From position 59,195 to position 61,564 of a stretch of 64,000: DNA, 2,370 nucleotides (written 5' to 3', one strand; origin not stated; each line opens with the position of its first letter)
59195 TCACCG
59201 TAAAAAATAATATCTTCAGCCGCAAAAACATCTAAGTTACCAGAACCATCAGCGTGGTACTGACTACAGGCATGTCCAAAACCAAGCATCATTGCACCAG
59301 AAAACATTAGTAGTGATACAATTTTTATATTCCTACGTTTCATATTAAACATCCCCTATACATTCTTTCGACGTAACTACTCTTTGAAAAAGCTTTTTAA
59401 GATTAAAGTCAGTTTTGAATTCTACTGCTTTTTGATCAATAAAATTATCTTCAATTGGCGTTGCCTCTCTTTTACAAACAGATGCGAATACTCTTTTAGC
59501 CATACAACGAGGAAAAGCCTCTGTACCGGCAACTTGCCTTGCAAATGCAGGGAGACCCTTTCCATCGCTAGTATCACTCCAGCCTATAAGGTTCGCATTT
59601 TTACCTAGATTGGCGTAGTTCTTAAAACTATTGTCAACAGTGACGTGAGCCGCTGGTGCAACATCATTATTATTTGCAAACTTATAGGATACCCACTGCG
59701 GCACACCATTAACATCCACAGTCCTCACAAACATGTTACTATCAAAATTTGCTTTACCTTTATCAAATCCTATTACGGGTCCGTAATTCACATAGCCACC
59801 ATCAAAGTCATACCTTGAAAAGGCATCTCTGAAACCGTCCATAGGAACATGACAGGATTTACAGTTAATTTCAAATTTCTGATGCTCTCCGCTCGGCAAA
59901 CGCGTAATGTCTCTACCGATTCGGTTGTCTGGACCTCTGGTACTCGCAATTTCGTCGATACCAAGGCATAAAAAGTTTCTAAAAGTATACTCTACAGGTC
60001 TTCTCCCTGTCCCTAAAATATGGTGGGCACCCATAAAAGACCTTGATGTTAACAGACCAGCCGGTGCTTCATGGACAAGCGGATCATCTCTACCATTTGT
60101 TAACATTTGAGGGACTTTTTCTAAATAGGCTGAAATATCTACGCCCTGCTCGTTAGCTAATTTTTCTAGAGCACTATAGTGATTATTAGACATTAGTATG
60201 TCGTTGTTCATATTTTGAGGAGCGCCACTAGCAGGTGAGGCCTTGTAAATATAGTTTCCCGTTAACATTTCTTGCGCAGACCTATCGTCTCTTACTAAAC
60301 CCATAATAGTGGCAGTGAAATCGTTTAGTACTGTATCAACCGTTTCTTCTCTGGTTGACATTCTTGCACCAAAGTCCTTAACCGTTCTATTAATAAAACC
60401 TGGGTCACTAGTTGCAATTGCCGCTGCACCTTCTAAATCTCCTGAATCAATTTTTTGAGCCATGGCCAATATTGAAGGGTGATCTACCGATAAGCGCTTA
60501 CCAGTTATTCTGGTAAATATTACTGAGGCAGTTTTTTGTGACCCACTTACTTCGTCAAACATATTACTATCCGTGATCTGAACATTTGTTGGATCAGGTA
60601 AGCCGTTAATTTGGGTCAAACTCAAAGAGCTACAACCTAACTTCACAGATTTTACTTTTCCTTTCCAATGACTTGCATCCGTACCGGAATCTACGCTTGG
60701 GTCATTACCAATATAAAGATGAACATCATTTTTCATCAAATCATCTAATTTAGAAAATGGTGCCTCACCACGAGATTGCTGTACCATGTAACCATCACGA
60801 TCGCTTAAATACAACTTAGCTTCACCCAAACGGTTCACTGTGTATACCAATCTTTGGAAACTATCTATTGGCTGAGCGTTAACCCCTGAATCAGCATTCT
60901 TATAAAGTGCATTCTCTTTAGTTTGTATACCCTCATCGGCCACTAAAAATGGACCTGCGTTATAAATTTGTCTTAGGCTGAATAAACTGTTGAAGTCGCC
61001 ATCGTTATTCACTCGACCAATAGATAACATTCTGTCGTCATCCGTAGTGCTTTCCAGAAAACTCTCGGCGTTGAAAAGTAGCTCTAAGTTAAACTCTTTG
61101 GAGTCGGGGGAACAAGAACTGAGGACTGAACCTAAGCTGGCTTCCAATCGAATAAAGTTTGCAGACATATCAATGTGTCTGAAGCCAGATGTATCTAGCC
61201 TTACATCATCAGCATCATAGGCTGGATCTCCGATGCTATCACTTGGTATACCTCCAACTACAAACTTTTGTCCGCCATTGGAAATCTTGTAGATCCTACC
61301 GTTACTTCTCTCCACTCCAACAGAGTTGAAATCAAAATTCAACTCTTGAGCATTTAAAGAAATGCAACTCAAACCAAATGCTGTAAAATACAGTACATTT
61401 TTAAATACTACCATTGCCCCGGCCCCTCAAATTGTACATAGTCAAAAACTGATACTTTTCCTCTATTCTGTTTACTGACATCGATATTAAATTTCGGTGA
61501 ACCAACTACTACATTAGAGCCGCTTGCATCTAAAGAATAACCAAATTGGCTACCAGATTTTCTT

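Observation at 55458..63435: Five-gene overlapped envelope operon of unknown function: FG-GAP propeller, CxxCH protein, lipoprotein, Tat-DUF1501, PSCyt/Calx-beta lipoprotein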

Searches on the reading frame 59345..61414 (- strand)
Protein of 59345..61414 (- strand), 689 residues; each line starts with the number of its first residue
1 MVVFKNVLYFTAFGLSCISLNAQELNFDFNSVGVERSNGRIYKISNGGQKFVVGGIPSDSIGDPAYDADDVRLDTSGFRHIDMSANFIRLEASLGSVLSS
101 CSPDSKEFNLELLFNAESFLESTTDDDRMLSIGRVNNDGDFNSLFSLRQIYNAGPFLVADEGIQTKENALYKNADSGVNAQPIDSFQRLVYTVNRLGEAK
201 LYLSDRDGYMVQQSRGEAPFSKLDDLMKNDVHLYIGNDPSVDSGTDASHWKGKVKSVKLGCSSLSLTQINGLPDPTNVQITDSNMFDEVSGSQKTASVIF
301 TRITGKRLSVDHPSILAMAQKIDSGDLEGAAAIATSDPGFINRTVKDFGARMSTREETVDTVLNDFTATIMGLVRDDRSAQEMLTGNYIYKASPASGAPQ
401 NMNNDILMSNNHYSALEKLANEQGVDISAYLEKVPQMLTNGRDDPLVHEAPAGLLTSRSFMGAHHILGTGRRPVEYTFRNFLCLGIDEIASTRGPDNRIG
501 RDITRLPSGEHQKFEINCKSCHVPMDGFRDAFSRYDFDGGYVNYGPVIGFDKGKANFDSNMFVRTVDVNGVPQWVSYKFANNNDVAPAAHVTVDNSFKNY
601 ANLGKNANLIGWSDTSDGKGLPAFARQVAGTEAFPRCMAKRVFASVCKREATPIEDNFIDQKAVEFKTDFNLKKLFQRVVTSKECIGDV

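Call 3: search_protein_families(library=pfam, proteins=[window:59345-61414:-], max_evalue=1)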
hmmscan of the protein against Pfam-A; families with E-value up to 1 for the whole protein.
window:59345-61414:- (689 aa): 0 families

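Call 4: search_protein_families(library=ncbifam, proteins=[window:59345-61414:-], max_evalue=1)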
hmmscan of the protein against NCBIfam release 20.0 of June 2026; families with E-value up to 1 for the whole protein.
window:59345-61414:- (689 aa): 0 families

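Call 6: search_solved_structures(query=window:59345-61414:-, max_evalue=10)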
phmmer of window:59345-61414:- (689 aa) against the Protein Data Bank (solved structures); distinct sequences matched with E-value up to 10: 2.
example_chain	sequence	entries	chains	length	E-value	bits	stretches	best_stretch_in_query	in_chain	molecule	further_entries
1vbj_A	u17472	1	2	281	0.67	11.7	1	43-124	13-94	prostaglandin F synthase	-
2n3t_A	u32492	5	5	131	0.86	11.3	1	631-670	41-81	26S proteasome regulatory subunit RPN1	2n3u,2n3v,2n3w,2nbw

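Call 12: find_homologous_proteins(query=window:59345-61414:-, max_evalue=0.001)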
Query window:59345-61414:- (689 aa): 40 proteins with E <= 0.001 among 8000 candidates.
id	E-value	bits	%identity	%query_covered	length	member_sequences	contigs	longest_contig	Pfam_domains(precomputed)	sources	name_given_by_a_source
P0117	0.0e+0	1570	100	100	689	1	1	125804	-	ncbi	ncbi:MAG: hypothetical protein AB8E15_06275 [Bdellovibrionales bacterium]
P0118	3.7e-119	417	41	89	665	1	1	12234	-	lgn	-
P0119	1.3e-118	416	41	86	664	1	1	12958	-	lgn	-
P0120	6.5e-112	393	40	87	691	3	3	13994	-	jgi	jgi:hypothetical protein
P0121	1.3e-105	373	37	96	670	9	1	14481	PF07624.17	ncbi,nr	ncbi:MAG: hypothetical protein VX642_16165 [Bdellovibrionota bacterium]|nr:hypothetical protein [Bde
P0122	6.1e-103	364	36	87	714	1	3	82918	-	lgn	-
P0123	1.1e-102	363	36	91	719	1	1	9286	-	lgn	-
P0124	8.2e-102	360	35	88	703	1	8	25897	PF07624.17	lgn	-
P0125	3.8e-99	351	36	73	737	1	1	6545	PF08811.17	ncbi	-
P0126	4.0e-99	351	39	73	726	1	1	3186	-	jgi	jgi:hypothetical protein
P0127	9.9e-99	350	38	73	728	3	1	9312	-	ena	-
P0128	7.2e-97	344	38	74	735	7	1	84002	PF07624.17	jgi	-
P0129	9.4e-97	343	38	74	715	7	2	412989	PF07624.17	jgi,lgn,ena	-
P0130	1.5e-96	343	38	74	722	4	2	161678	PF07624.17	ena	-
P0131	3.1e-96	342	35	89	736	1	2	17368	-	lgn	-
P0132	8.2e-96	340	36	79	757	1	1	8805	PF07624.17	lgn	-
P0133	1.6e-95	339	39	73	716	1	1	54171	PF07624.17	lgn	-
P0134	2.5e-95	339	36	81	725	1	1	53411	PF07624.17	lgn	-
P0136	1.5e-93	333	37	73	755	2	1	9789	PF07624.17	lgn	-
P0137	1.0e-92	330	37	73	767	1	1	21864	PF07624.17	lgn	-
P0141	8.5e-91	324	37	73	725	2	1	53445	PF07624.17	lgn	-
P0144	2.3e-87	312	33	89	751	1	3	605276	PF07624.17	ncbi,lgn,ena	-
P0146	1.6e-86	310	33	88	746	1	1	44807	PF07624.17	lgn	-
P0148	5.1e-85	305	40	63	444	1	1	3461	PF07624.17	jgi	jgi:hypothetical protein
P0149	2.7e-84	302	33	89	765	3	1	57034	PF07624.17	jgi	jgi:hypothetical protein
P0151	1.2e-80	290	32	88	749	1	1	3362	PF07624.17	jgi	jgi:hypothetical protein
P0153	5.7e-76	275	38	58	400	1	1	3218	PF07624.17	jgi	jgi:hypothetical protein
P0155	3.6e-68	249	33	72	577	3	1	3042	PF07624.17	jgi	jgi:hypothetical protein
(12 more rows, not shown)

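Call 37: search_protein_families(library=pfam, alignment_id=A2, max_evalue=1)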
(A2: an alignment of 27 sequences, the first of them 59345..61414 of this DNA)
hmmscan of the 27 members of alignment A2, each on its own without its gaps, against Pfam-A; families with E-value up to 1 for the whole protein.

A. member 1, window:59345-61414:- (689 aa): 0 families

B. families by the number of members that match (of 27 scanned): 19 families
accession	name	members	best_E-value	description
PF07624.16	PSD2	25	1.6e-08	Protein of unknown function (DUF1585)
PF07627.16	PSCyt3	7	0.064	Protein of unknown function (DUF1588)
PF13385.13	Laminin_G_3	6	0.002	Concanavalin A-like lectin/glucanases superfamily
PF23108.1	Zf-C2H2_ZNF451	3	0.035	Two consecutive Zinc fingers C2H2 type, ZNF451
PF08811.16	DUF1800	1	9e-07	Protein of unknown function (DUF1800)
PF17959.7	EF-hand_14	1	0.051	EF-hand domain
PF25393.1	LTM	1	0.068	LUBAC thetering domain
PF17953.6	Csm4_C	1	0.072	CRISPR Csm4 C-terminal domain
PF03000.19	NPH3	1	0.074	NPH3 family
PF10676.14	gerPA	1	0.086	Spore germination protein gerPA/gerPF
PF13545.12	HTH_Crp_2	1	0.094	Crp-like helix-turn-helix domain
PF09479.16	Flg_new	1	0.13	Listeria-Bacteroides repeat domain (List_Bact_rpt)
PF13628.12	DUF4142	1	0.16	Domain of unknown function (DUF4142)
PF08917.16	ecTbetaR2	1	0.17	Transforming growth factor beta receptor 2 ectodomain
PF07587.16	PSD1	1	0.2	Protein of unknown function (DUF1553)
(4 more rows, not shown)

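Call 58: search_solved_structures(query=A3, max_evalue=10, show_alignments=2)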
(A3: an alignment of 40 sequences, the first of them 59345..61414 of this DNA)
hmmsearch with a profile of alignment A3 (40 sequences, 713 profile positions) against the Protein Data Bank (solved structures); distinct sequences matched with E-value up to 10: 3.
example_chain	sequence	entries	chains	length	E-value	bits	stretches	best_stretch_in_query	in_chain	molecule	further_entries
7eyo_A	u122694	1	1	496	1.2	10.9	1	246-291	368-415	Hyaluronoglucuronidase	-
7zwf_B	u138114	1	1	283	1.6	10.4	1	21-106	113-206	32F3scFv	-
3jqh_A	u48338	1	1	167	3.2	9.4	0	301-340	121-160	C-type lectin domain family 4 member M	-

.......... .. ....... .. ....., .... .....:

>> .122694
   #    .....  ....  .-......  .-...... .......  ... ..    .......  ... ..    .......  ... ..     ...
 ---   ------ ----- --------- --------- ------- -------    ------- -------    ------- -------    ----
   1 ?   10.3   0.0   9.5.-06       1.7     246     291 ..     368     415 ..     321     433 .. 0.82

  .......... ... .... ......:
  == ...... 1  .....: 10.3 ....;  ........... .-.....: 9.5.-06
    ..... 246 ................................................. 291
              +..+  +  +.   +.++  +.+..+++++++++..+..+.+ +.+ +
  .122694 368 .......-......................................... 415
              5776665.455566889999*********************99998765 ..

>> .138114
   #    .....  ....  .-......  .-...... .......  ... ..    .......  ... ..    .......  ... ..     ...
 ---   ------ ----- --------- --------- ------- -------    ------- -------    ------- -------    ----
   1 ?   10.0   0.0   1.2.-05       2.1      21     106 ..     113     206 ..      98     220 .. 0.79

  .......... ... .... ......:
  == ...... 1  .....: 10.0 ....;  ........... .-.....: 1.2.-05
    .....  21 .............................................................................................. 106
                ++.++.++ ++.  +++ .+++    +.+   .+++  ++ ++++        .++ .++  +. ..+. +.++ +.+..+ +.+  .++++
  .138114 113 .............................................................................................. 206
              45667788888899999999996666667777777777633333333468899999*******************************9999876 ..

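Call 62: predict_structure(alignment_id=A3)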
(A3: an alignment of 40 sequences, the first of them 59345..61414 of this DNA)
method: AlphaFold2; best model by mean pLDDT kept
length: 689 residues; sequences in the alignment: 40
mean_pLDDT: 78.2   pTM: 0.62
mean pLDDT of the five models: 78.2, 77.2, 75.6, 75.6, 74.8
residues with pLDDT >= 90: 259; 70-90: 235; 50-70: 98; < 50: 97
segments of 3 or more residues with pLDDT < 50: 1-22, 56-69, 120-123, 163-170, 172-182, 243-247, 272-284, 507-509, 552-568
pLDDT, mean of each block of 10 residues (from residue 1): 44 34 69 67 70 57 44 58 74 80 77 75 64 83 82 65 43 39 73 82 72 66 71 81 54 86 78 41 61 95 89 94 97 97 95 83 95 98 98 92 90 92 88 94 88 96 81 94 94 87 56 65 91 89 81 43 47 75 78 92 94 95 98 98 94 96 98 98 85
secondary structure, 60 per line:
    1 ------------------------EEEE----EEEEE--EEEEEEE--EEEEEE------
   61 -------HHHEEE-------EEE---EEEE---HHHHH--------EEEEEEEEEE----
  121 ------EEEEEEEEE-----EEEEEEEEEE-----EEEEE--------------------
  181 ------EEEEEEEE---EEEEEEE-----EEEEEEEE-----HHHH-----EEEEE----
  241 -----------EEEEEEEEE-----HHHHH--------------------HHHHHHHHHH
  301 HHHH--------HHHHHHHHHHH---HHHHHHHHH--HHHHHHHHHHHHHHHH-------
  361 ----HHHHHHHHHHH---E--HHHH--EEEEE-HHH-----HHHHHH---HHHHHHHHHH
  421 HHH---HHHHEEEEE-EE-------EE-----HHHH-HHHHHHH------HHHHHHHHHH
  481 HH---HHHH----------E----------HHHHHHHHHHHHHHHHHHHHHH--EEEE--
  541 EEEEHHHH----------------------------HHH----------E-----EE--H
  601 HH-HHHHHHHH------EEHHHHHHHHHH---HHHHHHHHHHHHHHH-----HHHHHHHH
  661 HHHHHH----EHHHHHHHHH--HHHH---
elements in order (helices of 4 or more, strands of 3 or more residues): E25-28 E33-37 E40-46 E49-54 E71-73 E81-83 E87-90 H94-98 E107-116 E127-135 E141-150 E156-160 E187-194 E198-204 E210-217 H223-226 E232-236 E252-260 H266-270 H291-304 H313-323 H327-335 H338-353 H365-375 H382-385 E388-392 H402-407 H411-423 H427-430 E431-435 H453-456 H458-464 H471-482 H486-489 H511-532 E535-538 E541-544 H545-548 H604-611 H620-629 H633-647 H653-666 H672-680 H683-686

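Call 64: fold_search(model_id=the predicted structure, library=pdb)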
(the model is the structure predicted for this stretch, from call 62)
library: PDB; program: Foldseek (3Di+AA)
matches with E <= 10: 1100; with E <= 0.001: 134
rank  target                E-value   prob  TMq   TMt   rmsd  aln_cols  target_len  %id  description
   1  3rsj_A                2.0e-06  1.00  0.21  0.34   8.0       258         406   12  Structure of HCRF in complex with Ganglioside GD1a (released 2011-08-17)
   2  5tpb_B                2.9e-06  1.00  0.19  0.29   9.5       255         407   12  Binding domain of BoNT/A complexed with ganglioside variant (released 2017-01-18)
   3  5jmc_G                3.2e-06  1.00  0.19  0.28   9.3       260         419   12  Receptor binding domain of Botulinum neurotoxin A in complex with rat SV2C (released 2016-06-15)
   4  6f0o                  3.9e-06  1.00  0.19  0.30   8.3       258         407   14  Botulinum neurotoxin A3 Hc domain (released 2018-01-10)
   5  6es1_A                3.9e-06  1.00  0.20  0.30   8.9       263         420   13  Crystal structure of the binding domain from botulinum neurotoxin A2 bound to extracellular domain of human receptor S (released 2018-04-25)
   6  5moy_A                4.4e-06  1.00  0.18  0.28   9.3       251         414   12  Crystal structure of the BoNT/A2 receptor-binding domain in complex with the luminal domain of its neuronal receptor S (released 2017-03-15)
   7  3r4s_A                4.6e-06  1.00  0.21  0.32   6.8       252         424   10  Cell entry of botulinum neurotoxin type C is dependent upon interaction with two ganglioside molecules (released 2011-06-08)
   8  2vua                  5.3e-06  1.00  0.19  0.29   9.3       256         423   11  Crystal Structure of the Botulinum Neurotoxin Serotype A binding domain (released 2008-08-26)
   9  4jra_A                5.9e-06  1.00  0.18  0.27   9.5       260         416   10  CRYSTAL STRUCTURE OF THE BOTULINUM NEUROTOXIN A RECEPTOR-BINDING DOMAIN IN COMPLEX WITH THE LUMINAL DOMAIN Of SV2C (released 2013-11-20)
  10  3n7m                  7.2e-06  1.00  0.21  0.33   8.0       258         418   10  Crystal structure of W1252A mutant of HCR D/C VPI 5995 (released 2010-09-08)
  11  3r4u_A                7.2e-06  1.00  0.21  0.32   8.1       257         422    9  Cell entry of botulinum neurotoxin type C is dependent upon interaction with two ganglioside molecules (released 2011-06-08)
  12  5lr0_B                7.9e-06  1.00  0.21  0.33   7.2       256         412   10  Binding domain of Botulinum Neurotoxin DC in complex with SialylT (released 2017-08-30)
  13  5jmc_E                7.9e-06  1.00  0.19  0.29   9.2       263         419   11  Receptor binding domain of Botulinum neurotoxin A in complex with rat SV2C (released 2016-06-15)
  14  2ags                  8.8e-06  1.00  0.21  0.22   6.7       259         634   11  Trypanosoma rangeli Sialidase in Complex with 2-Keto-3-deoxy-D-glycero-D-galacto-2,3-difluoro-nononic acid (2,3-difluoro (released 2005-11-22)
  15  3fuo                  9.2e-06  1.00  0.19  0.28   9.4       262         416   12  The Crystal structure of receptor binding domain of botulinum neurotoxin serotype A (released 2009-06-16)
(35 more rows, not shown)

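Call 69: search_protein_families(library=pfam, proteins=[P0129, P0144, P0125, P0148, P0133, P0121], max_evalue=1)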
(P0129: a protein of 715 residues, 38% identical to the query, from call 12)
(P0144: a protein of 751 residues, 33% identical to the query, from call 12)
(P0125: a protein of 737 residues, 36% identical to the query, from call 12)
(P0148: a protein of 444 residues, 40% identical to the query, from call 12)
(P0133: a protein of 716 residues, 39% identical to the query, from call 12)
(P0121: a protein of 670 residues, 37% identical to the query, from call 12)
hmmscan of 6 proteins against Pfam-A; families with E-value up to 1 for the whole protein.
P0129 (715 aa): 4 families
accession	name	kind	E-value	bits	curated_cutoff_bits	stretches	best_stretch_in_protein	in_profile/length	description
PF07624.16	PSD2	-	2.9e-07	30.6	25.8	1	644-709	6-72/74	Protein of unknown function (DUF1585)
PF07627.16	PSCyt3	-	0.079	13.7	27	1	480-562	3-88/98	Protein of unknown function (DUF1588)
PF08917.16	ecTbetaR2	-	0.17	12.3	25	0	81-113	26-58/111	Transforming growth factor beta receptor 2 ectodomain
PF08775.15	ParB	-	0.58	10.9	25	0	152-211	19-78/126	ParB family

P0144 (751 aa): 2 families
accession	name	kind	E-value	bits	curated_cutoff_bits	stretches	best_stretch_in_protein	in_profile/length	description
PF07624.16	PSD2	-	1.4e-06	28.3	25.8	1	679-743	6-71/74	Protein of unknown function (DUF1585)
PF07627.16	PSCyt3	-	0.088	13.6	27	1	561-583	66-88/98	Protein of unknown function (DUF1588)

P0125 (737 aa): 5 families
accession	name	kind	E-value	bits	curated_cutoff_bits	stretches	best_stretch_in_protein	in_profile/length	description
PF08811.16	DUF1800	-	9e-07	28.8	26.1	1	653-732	211-289/419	Protein of unknown function (DUF1800)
PF07624.16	PSD2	-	9.2e-05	22.5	25.8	1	666-731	6-72/74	Protein of unknown function (DUF1585)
PF23108.1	Zf-C2H2_ZNF451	-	0.035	14.3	29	1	547-585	15-54/57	Two consecutive Zinc fingers C2H2 type, ZNF451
PF13385.13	Laminin_G_3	-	0.048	14.2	27.6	1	286-320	120-150/151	Concanavalin A-like lectin/glucanases superfamily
PF17872.7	AAA_lid_10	-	0.21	12.2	23.2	0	73-107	46-80/99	AAA lid domain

P0148 (444 aa): 3 families
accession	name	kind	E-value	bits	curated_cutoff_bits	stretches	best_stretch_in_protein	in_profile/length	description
PF07624.16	PSD2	-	2e-05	24.7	25.8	1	366-432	2-69/74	Protein of unknown function (DUF1585)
PF13545.12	HTH_Crp_2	-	0.094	13.1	27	1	99-128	18-48/70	Crp-like helix-turn-helix domain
PF13628.12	DUF4142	-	0.16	12.7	27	1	89-128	19-56/138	Domain of unknown function (DUF4142)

P0133 (716 aa): 4 families
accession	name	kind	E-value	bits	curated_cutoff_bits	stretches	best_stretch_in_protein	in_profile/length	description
PF07624.16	PSD2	-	7.3e-06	26.1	25.8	1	643-709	4-70/74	Protein of unknown function (DUF1585)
PF13385.13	Laminin_G_3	-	0.12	12.9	27.6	1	243-303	93-150/151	Concanavalin A-like lectin/glucanases superfamily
PF07627.16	PSCyt3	-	0.17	12.6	27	1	485-567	3-88/98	Protein of unknown function (DUF1588)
PF09491.16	RE_AlwI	-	0.22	10.9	23.1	1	361-429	199-268/441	AlwI restriction endonuclease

P0121 (670 aa): 1 family
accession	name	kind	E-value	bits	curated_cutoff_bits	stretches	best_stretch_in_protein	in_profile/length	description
PF07624.16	PSD2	-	1.3e-05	25.3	25.8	1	601-665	7-72/74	Protein of unknown function (DUF1585)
